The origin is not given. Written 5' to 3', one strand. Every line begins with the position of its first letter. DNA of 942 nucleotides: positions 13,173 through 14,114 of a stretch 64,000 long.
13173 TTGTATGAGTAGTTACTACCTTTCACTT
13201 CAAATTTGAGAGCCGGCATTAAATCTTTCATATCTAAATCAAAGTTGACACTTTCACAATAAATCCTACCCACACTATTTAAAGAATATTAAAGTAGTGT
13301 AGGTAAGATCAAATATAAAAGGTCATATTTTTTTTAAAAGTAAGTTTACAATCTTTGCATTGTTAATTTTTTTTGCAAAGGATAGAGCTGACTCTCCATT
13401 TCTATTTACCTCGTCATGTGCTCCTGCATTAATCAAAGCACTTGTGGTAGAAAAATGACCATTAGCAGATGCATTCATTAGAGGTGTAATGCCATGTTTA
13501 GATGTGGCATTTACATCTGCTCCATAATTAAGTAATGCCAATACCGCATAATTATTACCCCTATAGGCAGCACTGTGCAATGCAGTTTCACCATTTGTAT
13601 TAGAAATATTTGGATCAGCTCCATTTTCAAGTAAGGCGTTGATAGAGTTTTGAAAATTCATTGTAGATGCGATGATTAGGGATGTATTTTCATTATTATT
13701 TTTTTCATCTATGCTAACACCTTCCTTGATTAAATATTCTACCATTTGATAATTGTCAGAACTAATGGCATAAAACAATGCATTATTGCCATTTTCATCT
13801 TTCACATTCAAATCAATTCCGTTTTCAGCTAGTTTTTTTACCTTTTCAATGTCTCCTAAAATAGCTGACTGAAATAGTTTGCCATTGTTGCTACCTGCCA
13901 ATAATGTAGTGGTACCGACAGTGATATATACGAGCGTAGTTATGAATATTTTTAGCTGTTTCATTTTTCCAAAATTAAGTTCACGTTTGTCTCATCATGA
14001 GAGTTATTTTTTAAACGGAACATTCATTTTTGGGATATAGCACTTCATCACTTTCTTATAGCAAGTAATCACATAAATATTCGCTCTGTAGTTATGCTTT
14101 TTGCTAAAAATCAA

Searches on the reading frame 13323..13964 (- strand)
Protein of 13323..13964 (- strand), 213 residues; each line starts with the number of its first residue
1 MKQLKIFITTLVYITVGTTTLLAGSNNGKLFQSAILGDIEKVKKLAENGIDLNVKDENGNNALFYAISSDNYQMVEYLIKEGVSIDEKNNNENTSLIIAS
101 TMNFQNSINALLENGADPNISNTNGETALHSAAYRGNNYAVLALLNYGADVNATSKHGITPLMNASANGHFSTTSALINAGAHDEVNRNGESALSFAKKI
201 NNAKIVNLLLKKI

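Call 4: search_protein_families(library=pfam, proteins=[window:13323-13964:-], max_evalue=0.01)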
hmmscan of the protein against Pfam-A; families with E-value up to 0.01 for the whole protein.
window:13323-13964:- (213 aa): 7 families
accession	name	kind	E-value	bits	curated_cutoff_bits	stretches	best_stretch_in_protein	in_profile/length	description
PF13637.12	Ank_4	-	6e-33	112.6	22.7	3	34-79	5-50/50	Ankyrin repeats (many copies)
PF12796.13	Ank_2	-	1.4e-32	112.5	27.3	3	30-121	1-89/90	Ankyrin repeats (3 copies)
PF00023.36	Ank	-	1.2e-28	98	21.1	2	124-155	1-32/33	Ankyrin repeat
PF13857.12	Ank_5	-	3.7e-23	81.8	27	3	111-162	1-53/56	Ankyrin repeats (many copies)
PF13606.12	Ank_3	-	3.2e-20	70.2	22.3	2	58-86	1-29/30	Ankyrin repeat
PF23745.1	ANK_LRRK2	-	1.7e-06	28.4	27.5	1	129-212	35-115/130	LRRK2 ANK repeat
PF24521.3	Ank_KRIT1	-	8.2e-05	22.8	80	1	125-185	18-73/149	KRIT1 ankyrin-repeats domain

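Call 5: search_protein_families(library=ncbifam, proteins=[window:13323-13964:-], max_evalue=0.01)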
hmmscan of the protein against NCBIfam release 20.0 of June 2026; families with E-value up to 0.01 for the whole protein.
window:13323-13964:- (213 aa): 11 families
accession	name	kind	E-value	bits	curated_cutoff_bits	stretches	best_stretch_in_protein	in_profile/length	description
NF041931.2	MzaA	equivalog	4.2e-20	72.1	800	2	136-209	13-87/726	MZA anti-phage system associated sigma-70 family RNA polymerase sigma factor MzaA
NF043029.1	T4SS_AnkY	equivalog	1.9e-19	69.5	600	2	42-132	442-531/543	Dot/Icm T4SS effector AnkY/LegA9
NF043023.1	T4SS_AnkH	equivalog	1.2e-16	60.5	600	2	33-151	6-124/467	Dot/Icm T4SS effector AnkH/LegA3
NF043022.1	T4SS_AnkG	equivalog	1.2e-14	54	500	2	28-141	332-452/455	Dot/Icm T4SS effector AnkG/AnkZ/LegA7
NF043028.1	T4SS_AnkX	equivalog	6.5e-12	44.4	1400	2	80-209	569-704/938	Dot/Icm T4SS effector AnkN/AnkX/LegA8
TIGR00870.1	trp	subfamily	2.9e-09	35.6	498.75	1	30-211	59-199/747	transient-receptor-potential calcium channel protein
NF043019.1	T4SS_AnkC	equivalog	9.5e-07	28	450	1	39-147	107-223/459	Dot/Icm T4SS effector AnkC/LegA12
NF043027.1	T4SS_AnkQ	equivalog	4.8e-06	25.5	700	0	146-198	352-405/496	Dot/Icm T4SS effector AnkQ/LegA10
NF043021.1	T4SS_AnkF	equivalog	1.8e-05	23.2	1000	1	32-204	591-680/917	Dot/Icm T4SS effector AnkF/LegA14/Ceg31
NF043020.1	T4SS_AnkD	equivalog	4.1e-05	22.7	500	0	53-92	75-114/426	Dot/Icm T4SS effector AnkD/LegA15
NF038106.1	gamma_NF038106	equivalog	0.0033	17.7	50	0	102-135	46-79/93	PA4642 family protein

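Call 92: search_protein_families(library=padloc, proteins=[window:13323-13964:-], max_evalue=0.001)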
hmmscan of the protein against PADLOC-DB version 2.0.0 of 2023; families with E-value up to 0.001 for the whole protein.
window:13323-13964:- (213 aa): 3 families
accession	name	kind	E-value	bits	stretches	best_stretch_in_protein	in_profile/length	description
PDLC04783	PDC-M72A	-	9.5e-30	102.1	2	107-211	245-350/392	-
PDLC02908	Ankyrin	-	4.6e-17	59.5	2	95-199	739-845/880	-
PDLC02203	MzaA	-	2.8e-05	20.6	0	145-189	31-75/683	-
